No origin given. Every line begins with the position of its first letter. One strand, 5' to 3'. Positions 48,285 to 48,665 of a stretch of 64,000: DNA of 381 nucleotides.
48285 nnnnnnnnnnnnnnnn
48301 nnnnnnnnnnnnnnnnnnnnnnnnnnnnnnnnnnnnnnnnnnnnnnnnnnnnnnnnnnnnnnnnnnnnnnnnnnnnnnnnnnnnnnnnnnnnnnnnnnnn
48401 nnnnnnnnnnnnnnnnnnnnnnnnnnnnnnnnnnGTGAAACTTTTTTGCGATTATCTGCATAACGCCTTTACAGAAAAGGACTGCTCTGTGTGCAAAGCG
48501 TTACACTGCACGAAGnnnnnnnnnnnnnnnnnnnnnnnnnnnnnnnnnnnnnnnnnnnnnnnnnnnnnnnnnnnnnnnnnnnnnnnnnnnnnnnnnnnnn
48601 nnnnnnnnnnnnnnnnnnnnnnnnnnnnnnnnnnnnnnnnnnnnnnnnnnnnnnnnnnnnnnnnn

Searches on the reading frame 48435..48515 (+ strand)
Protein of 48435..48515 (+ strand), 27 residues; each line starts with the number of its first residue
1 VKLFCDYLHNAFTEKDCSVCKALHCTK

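Call 80: search_protein_families(library=ncbifam, proteins=[window:48435-48515:+], max_evalue=10)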
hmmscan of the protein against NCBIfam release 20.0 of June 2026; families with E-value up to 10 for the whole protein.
seq(27 aa): 1 family
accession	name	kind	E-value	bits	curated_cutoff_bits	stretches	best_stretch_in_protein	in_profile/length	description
NF050049.1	HBPPhtaseGmhB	domain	0.065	13.1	250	1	2-26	67-91/171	D-glycero-alpha-D-manno-heptose-1,7-bisphosphate 7-phosphatase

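Call 81: search_protein_families(library=pfam, proteins=[window:48435-48515:+], max_evalue=10)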
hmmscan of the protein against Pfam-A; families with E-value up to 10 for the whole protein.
seq(27 aa): 0 families
